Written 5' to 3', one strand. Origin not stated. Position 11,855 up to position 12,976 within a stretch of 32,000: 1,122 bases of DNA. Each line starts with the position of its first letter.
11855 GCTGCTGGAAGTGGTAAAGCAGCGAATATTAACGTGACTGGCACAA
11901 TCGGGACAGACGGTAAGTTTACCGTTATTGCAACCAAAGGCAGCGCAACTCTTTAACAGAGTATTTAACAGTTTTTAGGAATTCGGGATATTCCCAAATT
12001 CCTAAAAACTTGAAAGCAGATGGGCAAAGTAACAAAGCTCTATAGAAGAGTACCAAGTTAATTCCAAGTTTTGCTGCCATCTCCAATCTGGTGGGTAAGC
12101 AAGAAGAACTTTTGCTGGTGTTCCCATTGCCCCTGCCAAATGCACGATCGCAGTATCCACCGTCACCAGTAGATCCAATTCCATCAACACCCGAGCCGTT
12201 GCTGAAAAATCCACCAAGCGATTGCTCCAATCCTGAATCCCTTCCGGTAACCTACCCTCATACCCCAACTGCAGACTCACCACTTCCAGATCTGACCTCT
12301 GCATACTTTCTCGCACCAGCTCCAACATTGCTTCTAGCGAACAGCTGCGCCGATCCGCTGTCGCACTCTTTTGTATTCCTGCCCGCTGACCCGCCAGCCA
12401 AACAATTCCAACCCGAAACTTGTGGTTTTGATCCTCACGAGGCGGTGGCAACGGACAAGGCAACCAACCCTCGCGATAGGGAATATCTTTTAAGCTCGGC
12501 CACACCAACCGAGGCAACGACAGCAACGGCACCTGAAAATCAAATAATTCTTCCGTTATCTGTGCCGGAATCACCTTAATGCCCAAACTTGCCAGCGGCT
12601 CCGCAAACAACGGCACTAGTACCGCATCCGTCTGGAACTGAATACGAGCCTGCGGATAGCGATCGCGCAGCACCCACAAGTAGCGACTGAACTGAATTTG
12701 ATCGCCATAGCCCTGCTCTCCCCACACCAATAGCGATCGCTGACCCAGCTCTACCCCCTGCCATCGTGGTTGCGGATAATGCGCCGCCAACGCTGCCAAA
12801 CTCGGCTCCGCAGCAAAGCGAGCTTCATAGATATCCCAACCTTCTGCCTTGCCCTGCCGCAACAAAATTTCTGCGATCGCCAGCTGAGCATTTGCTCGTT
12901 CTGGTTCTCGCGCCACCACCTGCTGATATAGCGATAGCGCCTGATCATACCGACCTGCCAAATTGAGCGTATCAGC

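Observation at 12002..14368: Unusual tri-modular GT47(exostosin)-TPR-GT9-like protein with a neighbouring half-size paralog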

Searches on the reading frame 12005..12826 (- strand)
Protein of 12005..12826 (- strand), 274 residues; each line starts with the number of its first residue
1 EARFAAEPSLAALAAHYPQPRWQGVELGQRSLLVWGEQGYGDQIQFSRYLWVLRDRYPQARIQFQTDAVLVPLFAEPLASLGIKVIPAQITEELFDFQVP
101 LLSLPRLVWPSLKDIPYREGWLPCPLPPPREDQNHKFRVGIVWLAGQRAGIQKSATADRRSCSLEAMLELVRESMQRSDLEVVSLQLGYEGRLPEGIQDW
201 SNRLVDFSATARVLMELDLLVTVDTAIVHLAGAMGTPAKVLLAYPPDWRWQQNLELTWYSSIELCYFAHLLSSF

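Call 17: find_homologous_proteins(query=window:12005-12826:-, max_evalue=0.001)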
Query window:12005-12826:- (274 aa): 2418 proteins with E <= 0.001 among 8000 candidates; the best 120 are listed.
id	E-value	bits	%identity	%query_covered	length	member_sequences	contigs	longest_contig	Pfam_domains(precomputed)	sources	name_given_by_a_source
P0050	4.7e-179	612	99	100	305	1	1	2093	-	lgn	-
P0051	2.2e-40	157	38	96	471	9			PF14559.13,PF13414.13,PF13371.13,PF00515.35,PF13424.13,PF13176.13,PF13432.13,PF13428.13,PF13181.13,PF07719.24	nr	nr:tetratricopeptide repeat-containing glycosyltransferase family protein [Synechococcus elongatus]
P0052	3.0e-39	154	39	96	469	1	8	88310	PF14559.13,PF13414.13,PF13371.13,PF00515.35,PF13424.13,PF13176.13,PF13432.13,PF13428.13,PF07719.24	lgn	-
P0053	1.5e-37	148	40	89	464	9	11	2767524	PF13431.13,PF13414.13,PF13428.13,PF14559.13,PF13371.13,PF00515.35,PF13424.13,PF13432.13,PF13429.13,PF13181.13,PF07719.24,PF13174.13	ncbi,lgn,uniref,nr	ncbi:tetratricopeptide repeat protein [Synechococcus elongatus]|uniref:tetratricopeptide repeat prot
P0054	5.9e-37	146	36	96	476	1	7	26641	PF13431.13,PF23914.2,PF13414.13,PF13428.13,PF13374.13,PF14559.13,PF13371.13,PF00515.35,PF12895.14,PF13424.13,PF13432.13,PF13181.13,PF07719.24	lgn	-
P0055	2.8e-36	144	38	91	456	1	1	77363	PF13431.13,PF13414.13,PF13176.13,PF13428.13,PF14559.13,PF13371.13,PF00515.35,PF12895.14,PF13424.13,PF21033.5,PF13432.13,PF13181.13,PF01075.24,PF07719.24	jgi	-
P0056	1.2e-35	142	39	91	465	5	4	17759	PF25063.1,PF13431.13,PF13414.13,PF13428.13,PF14559.13,PF13371.13,PF00515.35,PF12895.14,PF13424.13,PF21033.5,PF13432.13,PF13181.13,PF01075.24,PF07719.24,PF13174.13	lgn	-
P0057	1.0e-34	139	39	91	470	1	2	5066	PF13431.13,PF13414.13,PF13176.13,PF13428.13,PF14559.13,PF13371.13,PF00515.35,PF12895.14,PF13424.13,PF21033.5,PF13432.13,PF13181.13,PF07719.24,PF13174.13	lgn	-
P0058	2.0e-34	138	38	91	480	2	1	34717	PF13431.13,PF25062.2,PF13414.13,PF13176.13,PF13428.13,PF14559.13,PF13371.13,PF00515.35,PF12895.14,PF13424.13,PF21033.5,PF13432.13,PF13181.13,PF01075.24,PF07719.24,PF13174.13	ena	-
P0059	7.1e-34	136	36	91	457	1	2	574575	PF13431.13,PF13414.13,PF13176.13,PF13428.13,PF14559.13,PF13371.13,PF00515.35,PF12895.14,PF13424.13,PF21033.5,PF13432.13,PF13181.13,PF01075.24,PF07719.24,PF13174.13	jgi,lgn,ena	-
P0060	8.6e-34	136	37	91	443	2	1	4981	PF13431.13,PF13414.13,PF13428.13,PF14559.13,PF00515.35,PF12895.14,PF13424.13,PF21033.5,PF13432.13,PF13181.13,PF01075.24,PF07719.24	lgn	-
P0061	1.6e-32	132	38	96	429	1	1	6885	PF13431.13,PF13414.13,PF13176.13,PF13428.13,PF13374.13,PF14559.13,PF24575.2,PF13371.13,PF00515.35,PF12895.14,PF13424.13,PF13432.13,PF13181.13,PF07719.24,PF13174.13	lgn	-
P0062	3.5e-32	130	36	91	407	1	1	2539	PF14559.13,PF13431.13,PF13414.13,PF00515.35,PF13424.13,PF13176.13,PF13432.13,PF13428.13,PF13181.13,PF07719.24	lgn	-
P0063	3.6e-32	130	37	96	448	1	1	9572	PF13431.13,PF23914.2,PF13414.13,PF13176.13,PF13428.13,PF25064.2,PF13374.13,PF14559.13,PF24575.2,PF13371.13,PF00515.35,PF12895.14,PF13424.13,PF21033.5,PF13432.13,PF13181.13,PF07719.24,PF13174.13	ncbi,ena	-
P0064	4.5e-32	130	37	91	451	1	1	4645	PF13431.13,PF13176.13,PF13428.13,PF14559.13,PF13371.13,PF00515.35,PF12895.14,PF13424.13,PF21033.5,PF13432.13,PF13181.13,PF07719.24,PF13174.13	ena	-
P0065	1.1e-31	129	38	96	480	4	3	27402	PF13431.13,PF23914.2,PF13414.13,PF13176.13,PF13428.13,PF13374.13,PF14559.13,PF24575.2,PF13371.13,PF00515.35,PF13424.13,PF13432.13,PF13181.13,PF01075.24,PF07719.24,PF13174.13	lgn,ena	-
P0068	4.8e-31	127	37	90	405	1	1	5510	PF13431.13,PF13414.13,PF13176.13,PF13428.13,PF13374.13,PF14559.13,PF13371.13,PF00515.35,PF13424.13,PF13432.13,PF13181.13,PF01075.24,PF07719.24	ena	-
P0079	7.8e-30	123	34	92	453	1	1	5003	PF13431.13,PF23914.2,PF13414.13,PF13176.13,PF13428.13,PF14559.13,PF00515.35,PF12895.14,PF13424.13,PF13432.13,PF13181.13,PF01075.24,PF07719.24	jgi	jgi:tetratricopeptide (TPR) repeat protein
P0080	9.4e-30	122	37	94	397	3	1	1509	PF13431.13,PF13414.13,PF13176.13,PF13428.13,PF13374.13,PF07721.21,PF14559.13,PF24575.2,PF13371.13,PF17874.8,PF00515.35,PF13424.13,PF13432.13,PF13181.13,PF01075.24,PF07719.24,PF13174.13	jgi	-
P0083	1.1e-29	122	36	96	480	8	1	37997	PF13431.13,PF23914.2,PF13414.13,PF13176.13,PF13428.13,PF13374.13,PF14559.13,PF24575.2,PF13371.13,PF00515.35,PF13424.13,PF13432.13,PF13181.13,PF01075.24,PF07719.24,PF13174.13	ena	-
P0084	1.7e-29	122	34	89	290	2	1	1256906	PF01075.24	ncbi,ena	-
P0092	5.0e-29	120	36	91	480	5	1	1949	PF25063.1,PF13431.13,PF23914.2,PF25062.2,PF13414.13,PF21545.4,PF13176.13,PF13428.13,PF25064.2,PF13374.13,PF07721.21,PF14559.13,PF24575.2,PF13371.13,PF00515.35,PF12895.14,PF13424.13,PF21033.5,PF13432.13,PF13181.13,PF01075.24,PF07719.24,PF13174.13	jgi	jgi:Flp pilus assembly protein TadD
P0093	5.3e-29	120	36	96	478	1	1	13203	PF13431.13,PF23914.2,PF13414.13,PF13176.13,PF13428.13,PF13374.13,PF07721.21,PF14559.13,PF24575.2,PF13371.13,PF00515.35,PF12895.14,PF13424.13,PF13432.13,PF13181.13,PF01075.24,PF07719.24,PF13174.13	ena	-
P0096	1.0e-28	119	37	92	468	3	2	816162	PF13431.13,PF13414.13,PF13176.13,PF13428.13,PF25064.2,PF13374.13,PF07721.21,PF14559.13,PF24575.2,PF13371.13,PF00515.35,PF12895.14,PF13424.13,PF13432.13,PF13181.13,PF07719.24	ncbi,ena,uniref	ncbi:tetratricopeptide repeat protein [Maridesulfovibrio sp.]|uniref:tetratricopeptide repeat protei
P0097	1.1e-28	119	36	91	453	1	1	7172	PF13431.13,PF23914.2,PF13414.13,PF21545.4,PF13176.13,PF13428.13,PF13374.13,PF07721.21,PF14559.13,PF13371.13,PF00515.35,PF13424.13,PF13432.13,PF13181.13,PF01075.24,PF07719.24,PF13174.13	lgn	-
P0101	1.9e-28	118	35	96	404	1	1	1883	PF14559.13,PF13431.13,PF13414.13,PF00515.35,PF13424.13,PF13432.13,PF13428.13,PF13181.13,PF01075.24,PF07719.24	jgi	jgi:hypothetical protein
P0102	2.7e-28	118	33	93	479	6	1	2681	PF13431.13,PF23914.2,PF13414.13,PF13176.13,PF13428.13,PF13374.13,PF07721.21,PF14559.13,PF24575.2,PF00515.35,PF13424.13,PF13432.13,PF13181.13,PF01075.24,PF07719.24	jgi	jgi:Tfp pilus assembly protein PilF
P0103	2.7e-28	118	38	90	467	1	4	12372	PF25063.1,PF13431.13,PF23914.2,PF13414.13,PF13176.13,PF13428.13,PF25064.2,PF13374.13,PF14559.13,PF24575.2,PF13371.13,PF17874.8,PF00515.35,PF12895.14,PF13424.13,PF13432.13,PF13181.13,PF01075.24,PF07719.24,PF13174.13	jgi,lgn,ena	jgi:Tfp pilus assembly protein PilF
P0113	4.7e-28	117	36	91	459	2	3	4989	PF13431.13,PF23914.2,PF13414.13,PF13176.13,PF13428.13,PF13374.13,PF07721.21,PF14559.13,PF24575.2,PF13371.13,PF17874.8,PF00515.35,PF13424.13,PF13432.13,PF13181.13,PF01075.24,PF07719.24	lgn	-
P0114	4.9e-28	117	36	93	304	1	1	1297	PF01075.24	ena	-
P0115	5.0e-28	117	37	91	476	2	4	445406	PF13431.13,PF13414.13,PF13176.13,PF13428.13,PF13374.13,PF14559.13,PF00515.35,PF13424.13,PF13432.13,PF13181.13,PF01075.24,PF07719.24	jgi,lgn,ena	jgi:Flp pilus assembly protein TadD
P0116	5.3e-28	117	33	96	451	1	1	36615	PF13431.13,PF23914.2,PF13414.13,PF13176.13,PF13428.13,PF13374.13,PF14559.13,PF13371.13,PF00515.35,PF13424.13,PF13432.13,PF13181.13,PF01075.24,PF07719.24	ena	-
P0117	5.4e-28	117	37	91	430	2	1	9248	PF13431.13,PF23914.2,PF13414.13,PF13176.13,PF13428.13,PF13374.13,PF07721.21,PF14559.13,PF24575.2,PF00515.35,PF12895.14,PF13424.13,PF13432.13,PF13181.13,PF01075.24,PF07719.24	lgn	-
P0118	6.0e-28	116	34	94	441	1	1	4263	PF13431.13,PF23914.2,PF13414.13,PF13176.13,PF13428.13,PF13374.13,PF14559.13,PF24575.2,PF11846.15,PF00515.35,PF13424.13,PF21033.5,PF13432.13,PF13181.13,PF01075.24,PF14561.13,PF07719.24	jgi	jgi:Tfp pilus assembly protein PilF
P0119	6.1e-28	116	35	91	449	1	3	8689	PF13431.13,PF23914.2,PF13414.13,PF13176.13,PF13428.13,PF13374.13,PF14559.13,PF24575.2,PF13371.13,PF00515.35,PF12895.14,PF13424.13,PF13432.13,PF13181.13,PF01075.24,PF07719.24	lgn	-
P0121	7.9e-28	116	36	90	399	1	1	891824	PF13431.13,PF13414.13,PF13176.13,PF13428.13,PF13374.13,PF14559.13,PF00515.35,PF13424.13,PF13432.13,PF13181.13,PF01075.24,PF07719.24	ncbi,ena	-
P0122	8.0e-28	116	37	94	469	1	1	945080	PF14559.13,PF13431.13,PF13414.13,PF00515.35,PF13432.13,PF13428.13,PF13181.13,PF01075.24,PF07719.24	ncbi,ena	-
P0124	1.2e-27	116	34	93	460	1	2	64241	PF13431.13,PF13414.13,PF13176.13,PF13428.13,PF14559.13,PF13371.13,PF00515.35,PF13424.13,PF13432.13,PF13181.13,PF01075.24,PF07719.24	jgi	jgi:Flp pilus assembly protein TadD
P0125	1.2e-27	116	34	91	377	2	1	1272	PF14559.13,PF13431.13,PF13414.13,PF00515.35,PF13424.13,PF13432.13,PF13428.13,PF13181.13,PF01075.24,PF07719.24,PF13374.13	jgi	jgi:hypothetical protein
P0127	1.5e-27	115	34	91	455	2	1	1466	PF13431.13,PF23914.2,PF13414.13,PF13176.13,PF13428.13,PF13374.13,PF07721.21,PF14559.13,PF13371.13,PF00515.35,PF13424.13,PF13432.13,PF13429.13,PF13181.13,PF01075.24,PF07719.24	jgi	-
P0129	2.0e-27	115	35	91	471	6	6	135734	PF13431.13,PF13414.13,PF13176.13,PF13428.13,PF13374.13,PF14559.13,PF00515.35,PF13424.13,PF13432.13,PF13181.13,PF01075.24,PF07719.24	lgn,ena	-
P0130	2.0e-27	115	34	91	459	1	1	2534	PF13431.13,PF13414.13,PF13176.13,PF13428.13,PF13374.13,PF07721.21,PF14559.13,PF00515.35,PF13424.13,PF13432.13,PF13181.13,PF01075.24,PF07719.24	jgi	-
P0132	2.3e-27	115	36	89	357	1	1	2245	PF13431.13,PF13414.13,PF00515.35,PF13424.13,PF13181.13,PF01075.24,PF07719.24,PF13374.13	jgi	jgi:hypothetical protein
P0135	3.4e-27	114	39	89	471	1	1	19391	PF13431.13,PF23914.2,PF13414.13,PF13176.13,PF13428.13,PF13374.13,PF14559.13,PF13371.13,PF00515.35,PF13424.13,PF13432.13,PF13181.13,PF01075.24,PF07719.24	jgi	jgi:Tfp pilus assembly protein PilF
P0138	4.0e-27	114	34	90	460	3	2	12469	PF03704.24,PF13431.13,PF23914.2,PF13414.13,PF13176.13,PF13428.13,PF13374.13,PF14559.13,PF24575.2,PF17874.8,PF00515.35,PF12895.14,PF13424.13,PF13432.13,PF13181.13,PF01075.24,PF07719.24,PF13174.13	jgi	jgi:hypothetical protein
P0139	4.4e-27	114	37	91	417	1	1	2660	PF14559.13,PF13431.13,PF13414.13,PF00515.35,PF13424.13,PF13176.13,PF13432.13,PF13428.13,PF13181.13,PF01075.24,PF07719.24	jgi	jgi:hypothetical protein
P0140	4.9e-27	114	32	90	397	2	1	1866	PF01075.24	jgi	jgi:hypothetical protein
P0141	5.9e-27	113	34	91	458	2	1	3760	PF25063.1,PF13431.13,PF23914.2,PF25062.2,PF13414.13,PF13176.13,PF13428.13,PF13374.13,PF14559.13,PF24575.2,PF00515.35,PF12895.14,PF13424.13,PF21033.5,PF13432.13,PF13429.13,PF13181.13,PF01075.24,PF07719.24,PF13174.13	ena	-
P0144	6.2e-27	113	35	91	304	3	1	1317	PF01075.24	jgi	jgi:hypothetical protein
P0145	6.2e-27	113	36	91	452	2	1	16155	PF25063.1,PF13431.13,PF23914.2,PF13414.13,PF13176.13,PF13428.13,PF14559.13,PF13371.13,PF00515.35,PF12895.14,PF13424.13,PF13432.13,PF13181.13,PF01075.24,PF07719.24,PF20308.5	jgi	jgi:tetratricopeptide (TPR) repeat protein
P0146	7.1e-27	113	36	91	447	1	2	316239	PF13431.13,PF25062.2,PF13414.13,PF13176.13,PF13428.13,PF14559.13,PF13371.13,PF00515.35,PF12895.14,PF13424.13,PF21033.5,PF13432.13,PF13181.13,PF01075.24,PF07719.24,PF13174.13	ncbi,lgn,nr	ncbi:MAG: tetratricopeptide repeat-containing glycosyltransferase family protein [Desulfuromonadacea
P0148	9.0e-27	113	34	91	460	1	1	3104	PF25063.1,PF13431.13,PF23914.2,PF13414.13,PF13176.13,PF13428.13,PF13374.13,PF07721.21,PF14559.13,PF24575.2,PF13371.13,PF17874.8,PF00515.35,PF12895.14,PF13424.13,PF13432.13,PF13181.13,PF01075.24,PF07719.24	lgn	-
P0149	9.2e-27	113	35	91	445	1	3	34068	PF13431.13,PF23914.2,PF13414.13,PF13176.13,PF13428.13,PF14559.13,PF00515.35,PF13424.13,PF13432.13,PF13181.13,PF01075.24,PF07719.24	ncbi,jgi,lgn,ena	ncbi:MAG: tetratricopeptide repeat-containing glycosyltransferase family protein [Tepidisphaeraceae 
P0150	1.0e-26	112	35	89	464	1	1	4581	PF14559.13,PF12895.14,PF13432.13,PF13428.13,PF01075.24,PF07719.24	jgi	jgi:tetratricopeptide (TPR) repeat protein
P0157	2.0e-26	112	36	92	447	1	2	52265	PF13431.13,PF23914.2,PF13414.13,PF13176.13,PF13428.13,PF13374.13,PF07721.21,PF14559.13,PF24575.2,PF00515.35,PF12895.14,PF13424.13,PF13432.13,PF13181.13,PF01075.24,PF07719.24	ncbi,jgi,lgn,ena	-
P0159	2.0e-26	111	37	91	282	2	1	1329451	PF01075.24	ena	-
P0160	2.0e-26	111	34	93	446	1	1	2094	PF13431.13,PF23914.2,PF13414.13,PF13176.13,PF13428.13,PF13374.13,PF07721.21,PF14559.13,PF24575.2,PF00515.35,PF12895.14,PF13424.13,PF13432.13,PF13181.13,PF01075.24,PF07719.24,PF13174.13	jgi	jgi:Tfp pilus assembly protein PilF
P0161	2.0e-26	111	35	92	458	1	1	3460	PF13431.13,PF13414.13,PF13428.13,PF14559.13,PF24575.2,PF00515.35,PF13424.13,PF13432.13,PF13429.13,PF13181.13,PF01075.24,PF07719.24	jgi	jgi:hypothetical protein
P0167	2.8e-26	111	37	89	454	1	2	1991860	PF03704.24,PF13431.13,PF23914.2,PF13414.13,PF13176.13,PF13428.13,PF13374.13,PF14559.13,PF13371.13,PF00515.35,PF13424.13,PF13432.13,PF13181.13,PF07719.24,PF13174.13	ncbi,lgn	ncbi:hypothetical protein JCM17960_14930 [Magnetospira thiophila]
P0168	3.0e-26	111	34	91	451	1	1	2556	PF13431.13,PF13414.13,PF13428.13,PF13374.13,PF14559.13,PF24575.2,PF00515.35,PF13424.13,PF13432.13,PF13181.13,PF01075.24,PF07719.24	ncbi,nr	ncbi:MAG: glycosyltransferase family protein [Planctomycetes bacterium]|nr:glycosyltransferase famil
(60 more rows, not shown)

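Call 20: search_solved_structures(query=A1, max_evalue=1, show_alignments=0)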
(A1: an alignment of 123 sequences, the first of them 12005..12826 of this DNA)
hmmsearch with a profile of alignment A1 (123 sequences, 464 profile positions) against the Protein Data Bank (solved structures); distinct sequences matched with E-value up to 1: 530 (the best 60 are shown).
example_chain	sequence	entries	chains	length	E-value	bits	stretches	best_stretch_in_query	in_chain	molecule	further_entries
9qhb_A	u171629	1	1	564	3.3e-165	553.8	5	20-163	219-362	Engineered tetratricopeptide repeat protein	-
8bu0_A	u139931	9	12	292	1.1e-123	416.9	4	35-153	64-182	Consensus tetratricopeptide repeat protein | Crystal structure of an 8-repeat consensus TPR superhelix with Zinc. | Monomer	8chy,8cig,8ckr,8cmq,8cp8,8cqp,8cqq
9qhc_A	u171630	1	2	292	2.6e-116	392.6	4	33-163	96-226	Engineered tetratricopeptide repeat protein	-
6eou_A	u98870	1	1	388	2e-95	323.8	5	30-154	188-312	UDP-N-acetylglucosamine--peptide N-acetylglucosaminyltransferase 110 kDa subunit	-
7yeh_B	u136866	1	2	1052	7.3e-94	318.6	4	22-176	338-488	UDP-N-acetylglucosamine--peptide N-acetylglucosaminyltransferase 110 kDa subunit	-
7yea_A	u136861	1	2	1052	1.5e-90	307.6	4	22-176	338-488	UDP-N-acetylglucosamine--peptide N-acetylglucosaminyltransferase 110 kDa subunit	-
7ntf_A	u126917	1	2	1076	1.7e-90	307.5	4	22-176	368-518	Isoform 1 of UDP-N-acetylglucosamine--peptide N-acetylglucosaminyltransferase 110 kDa subu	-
1w3b_A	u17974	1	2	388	4.3e-86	293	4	30-155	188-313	UDP-N-ACETYLGLUCOSAMINE--PEPTIDE N-ACETYLGLUCOSAMINYLTRANSFERASE 110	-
7qdr_B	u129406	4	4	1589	3.2e-64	220.9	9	25-162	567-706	Tetratricopeptide repeat protein 37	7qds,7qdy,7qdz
9g8o_B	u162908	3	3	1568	5.6e-64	220.1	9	25-162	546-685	Superkiller complex protein 3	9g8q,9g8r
8dtf_A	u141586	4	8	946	3.5e-61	210.8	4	46-175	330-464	Probable UDP-N-acetylglucosamine--peptide N-acetylglucosaminyltransferase SPINDLY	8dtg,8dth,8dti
7y4i_A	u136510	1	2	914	9e-60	206.2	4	47-159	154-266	Probable UDP-N-acetylglucosamine--peptide N-acetylglucosaminyltransferase SPINDLY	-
7obi_A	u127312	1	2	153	5.3e-49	170.7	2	44-149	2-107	CTPR-rv4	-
8bda_E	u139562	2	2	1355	6.1e-46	160.6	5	8-145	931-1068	Intraflagellar transport protein 139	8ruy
8fgw_D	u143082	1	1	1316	2.1e-45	158.8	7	17-171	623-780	Tetratricopeptide repeat protein 21B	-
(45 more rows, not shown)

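Call 25: search_solved_structures(query=A2, max_evalue=10, show_alignments=3)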
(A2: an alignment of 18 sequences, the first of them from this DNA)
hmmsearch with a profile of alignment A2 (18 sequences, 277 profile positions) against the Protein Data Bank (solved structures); distinct sequences matched with E-value up to 10: 1.
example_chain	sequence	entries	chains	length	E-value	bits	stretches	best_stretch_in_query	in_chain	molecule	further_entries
8at2_C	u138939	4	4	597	0.15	14.8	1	116-200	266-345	HAUS augmin-like complex subunit 3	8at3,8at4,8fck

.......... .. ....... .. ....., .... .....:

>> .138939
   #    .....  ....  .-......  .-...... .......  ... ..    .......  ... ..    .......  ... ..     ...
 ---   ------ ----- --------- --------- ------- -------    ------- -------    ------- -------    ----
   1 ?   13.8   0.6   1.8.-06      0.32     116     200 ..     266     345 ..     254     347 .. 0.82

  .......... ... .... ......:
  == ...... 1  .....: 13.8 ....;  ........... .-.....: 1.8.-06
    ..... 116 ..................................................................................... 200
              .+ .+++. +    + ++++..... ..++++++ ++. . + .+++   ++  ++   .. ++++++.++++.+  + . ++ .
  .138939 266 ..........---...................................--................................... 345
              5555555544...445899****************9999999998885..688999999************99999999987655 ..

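Call 26: predict_structure(alignment_id=A1)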
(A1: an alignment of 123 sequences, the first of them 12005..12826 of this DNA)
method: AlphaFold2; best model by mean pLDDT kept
length: 274 residues; sequences in the alignment: 123
mean_pLDDT: 91.1   pTM: 0.90
mean pLDDT of the five models: 91.1, 90.1, 89.4, 89.4, 88.6
residues with pLDDT >= 90: 207; 70-90: 54; 50-70: 10; < 50: 3
segments of 3 or more residues with pLDDT < 50: 272-274
pLDDT, mean of each block of 10 residues (from residue 1): 89 93 97 96 97 97 97 97 94 94 93 90 84 89 85 77 95 94 96 97 96 96 96 97 85 77 81 44
secondary structure, 60 per line:
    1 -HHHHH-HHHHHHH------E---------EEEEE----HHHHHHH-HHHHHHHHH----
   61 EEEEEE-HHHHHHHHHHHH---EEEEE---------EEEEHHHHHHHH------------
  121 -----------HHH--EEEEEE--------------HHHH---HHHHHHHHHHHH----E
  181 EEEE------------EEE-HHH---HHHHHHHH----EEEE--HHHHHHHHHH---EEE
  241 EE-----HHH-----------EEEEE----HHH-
elements in order: H2-6 H8-14 E31-35 H40-46 H48-56 E61-66 H68-79 E83-87 E97-100 H101-108 E137-142 H157-160 H164-175 E180-184 E197-199 H207-214 E219-222 H225-234 E238-242 E262-266
